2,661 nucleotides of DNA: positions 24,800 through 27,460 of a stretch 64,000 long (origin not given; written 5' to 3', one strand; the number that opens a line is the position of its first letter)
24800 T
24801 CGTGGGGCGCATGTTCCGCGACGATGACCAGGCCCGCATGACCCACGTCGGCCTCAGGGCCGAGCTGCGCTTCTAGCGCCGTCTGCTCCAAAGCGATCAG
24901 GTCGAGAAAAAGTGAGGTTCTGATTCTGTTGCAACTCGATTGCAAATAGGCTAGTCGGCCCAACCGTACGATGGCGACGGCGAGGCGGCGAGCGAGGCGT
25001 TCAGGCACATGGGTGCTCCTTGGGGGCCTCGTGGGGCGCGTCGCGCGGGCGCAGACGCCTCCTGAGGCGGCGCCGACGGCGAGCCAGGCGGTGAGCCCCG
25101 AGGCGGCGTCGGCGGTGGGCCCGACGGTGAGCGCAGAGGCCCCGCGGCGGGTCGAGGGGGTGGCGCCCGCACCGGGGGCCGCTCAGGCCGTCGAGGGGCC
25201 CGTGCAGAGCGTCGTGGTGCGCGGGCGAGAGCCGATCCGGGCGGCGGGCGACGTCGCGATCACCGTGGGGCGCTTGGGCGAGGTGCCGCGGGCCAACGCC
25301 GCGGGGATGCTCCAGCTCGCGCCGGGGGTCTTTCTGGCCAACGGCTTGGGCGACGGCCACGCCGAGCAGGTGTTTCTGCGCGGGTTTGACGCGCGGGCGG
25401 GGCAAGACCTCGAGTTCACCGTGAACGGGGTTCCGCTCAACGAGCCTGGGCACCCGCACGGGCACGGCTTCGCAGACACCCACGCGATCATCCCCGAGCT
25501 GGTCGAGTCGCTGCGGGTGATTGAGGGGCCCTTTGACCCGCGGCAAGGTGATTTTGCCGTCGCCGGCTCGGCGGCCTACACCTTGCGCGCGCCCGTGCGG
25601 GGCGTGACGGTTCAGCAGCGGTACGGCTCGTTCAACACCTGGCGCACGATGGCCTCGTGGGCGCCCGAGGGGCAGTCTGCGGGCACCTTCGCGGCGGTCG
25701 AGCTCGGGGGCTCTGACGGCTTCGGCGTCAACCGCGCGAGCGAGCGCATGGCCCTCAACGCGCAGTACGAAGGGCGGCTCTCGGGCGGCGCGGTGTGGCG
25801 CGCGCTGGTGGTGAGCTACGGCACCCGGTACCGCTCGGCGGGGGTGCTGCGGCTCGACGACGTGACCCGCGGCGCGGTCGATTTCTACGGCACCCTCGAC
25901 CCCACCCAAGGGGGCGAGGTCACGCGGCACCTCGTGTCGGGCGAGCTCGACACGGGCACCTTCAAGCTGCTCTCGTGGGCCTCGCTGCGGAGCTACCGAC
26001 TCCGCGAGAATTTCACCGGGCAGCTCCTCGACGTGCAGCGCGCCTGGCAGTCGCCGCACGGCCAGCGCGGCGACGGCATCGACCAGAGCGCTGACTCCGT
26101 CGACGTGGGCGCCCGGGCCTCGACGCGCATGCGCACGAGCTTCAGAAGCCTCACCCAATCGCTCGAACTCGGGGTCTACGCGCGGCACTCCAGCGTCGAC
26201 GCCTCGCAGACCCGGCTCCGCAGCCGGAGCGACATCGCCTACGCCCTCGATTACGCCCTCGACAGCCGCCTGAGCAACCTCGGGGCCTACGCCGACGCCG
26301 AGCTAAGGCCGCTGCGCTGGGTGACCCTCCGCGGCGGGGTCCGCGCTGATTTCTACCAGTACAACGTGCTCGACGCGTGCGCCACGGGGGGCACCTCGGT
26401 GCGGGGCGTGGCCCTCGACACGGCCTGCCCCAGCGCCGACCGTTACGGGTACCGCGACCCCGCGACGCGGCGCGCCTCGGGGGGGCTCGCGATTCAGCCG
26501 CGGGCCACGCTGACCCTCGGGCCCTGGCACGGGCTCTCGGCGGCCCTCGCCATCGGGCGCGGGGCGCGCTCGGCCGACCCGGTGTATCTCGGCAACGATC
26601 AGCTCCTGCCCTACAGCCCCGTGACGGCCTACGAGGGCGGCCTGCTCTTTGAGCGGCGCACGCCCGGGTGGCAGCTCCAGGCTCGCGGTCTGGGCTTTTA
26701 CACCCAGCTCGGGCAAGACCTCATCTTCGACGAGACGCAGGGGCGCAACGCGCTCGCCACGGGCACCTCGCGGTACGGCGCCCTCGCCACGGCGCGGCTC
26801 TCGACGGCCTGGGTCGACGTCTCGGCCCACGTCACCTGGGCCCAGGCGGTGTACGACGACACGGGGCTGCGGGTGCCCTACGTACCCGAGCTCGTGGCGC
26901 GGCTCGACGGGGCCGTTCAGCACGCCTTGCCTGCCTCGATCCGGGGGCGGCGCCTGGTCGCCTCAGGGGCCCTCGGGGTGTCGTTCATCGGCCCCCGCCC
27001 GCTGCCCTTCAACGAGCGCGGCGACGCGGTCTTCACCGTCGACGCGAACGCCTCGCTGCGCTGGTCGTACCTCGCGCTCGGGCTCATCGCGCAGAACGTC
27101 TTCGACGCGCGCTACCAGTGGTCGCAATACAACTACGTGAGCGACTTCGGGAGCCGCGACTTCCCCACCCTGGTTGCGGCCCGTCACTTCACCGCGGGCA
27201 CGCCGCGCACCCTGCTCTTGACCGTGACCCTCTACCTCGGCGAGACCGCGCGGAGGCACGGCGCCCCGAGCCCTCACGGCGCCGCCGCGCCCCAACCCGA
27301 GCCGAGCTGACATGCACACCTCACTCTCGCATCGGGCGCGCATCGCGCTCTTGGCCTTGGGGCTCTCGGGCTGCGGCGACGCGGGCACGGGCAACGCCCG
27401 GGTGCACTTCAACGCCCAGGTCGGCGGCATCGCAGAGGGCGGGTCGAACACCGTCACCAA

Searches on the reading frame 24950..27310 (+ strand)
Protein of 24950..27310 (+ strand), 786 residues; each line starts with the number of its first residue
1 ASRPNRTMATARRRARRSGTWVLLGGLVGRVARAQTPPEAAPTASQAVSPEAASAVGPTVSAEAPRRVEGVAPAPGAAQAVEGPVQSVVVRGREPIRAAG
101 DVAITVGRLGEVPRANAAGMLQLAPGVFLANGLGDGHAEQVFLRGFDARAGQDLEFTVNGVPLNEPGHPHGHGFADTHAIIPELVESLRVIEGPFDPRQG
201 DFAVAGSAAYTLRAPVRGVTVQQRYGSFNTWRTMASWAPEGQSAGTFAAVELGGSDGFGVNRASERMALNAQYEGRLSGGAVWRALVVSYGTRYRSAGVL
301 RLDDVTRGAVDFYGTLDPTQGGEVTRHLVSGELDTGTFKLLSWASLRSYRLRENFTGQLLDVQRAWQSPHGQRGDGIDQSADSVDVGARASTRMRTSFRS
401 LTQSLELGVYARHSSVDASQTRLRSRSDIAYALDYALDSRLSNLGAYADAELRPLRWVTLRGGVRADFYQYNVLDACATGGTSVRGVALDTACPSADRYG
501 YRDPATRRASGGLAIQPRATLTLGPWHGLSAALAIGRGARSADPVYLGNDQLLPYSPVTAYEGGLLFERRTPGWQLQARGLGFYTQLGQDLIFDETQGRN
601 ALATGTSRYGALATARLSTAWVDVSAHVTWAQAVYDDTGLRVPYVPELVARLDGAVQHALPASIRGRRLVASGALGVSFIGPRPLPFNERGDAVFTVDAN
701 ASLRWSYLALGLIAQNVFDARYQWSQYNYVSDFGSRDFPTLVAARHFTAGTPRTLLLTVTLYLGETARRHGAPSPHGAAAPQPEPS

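Call 25: search_protein_families(library=pfam, proteins=[window:24950-27310:+], max_evalue=0.01)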
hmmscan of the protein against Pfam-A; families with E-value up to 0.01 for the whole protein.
window:24950-27310:+ (786 aa): 1 family
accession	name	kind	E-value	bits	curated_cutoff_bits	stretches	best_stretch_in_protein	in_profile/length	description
PF07715.20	Plug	-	4.7e-13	50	23.9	1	104-206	12-106/107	TonB-dependent Receptor Plug Domain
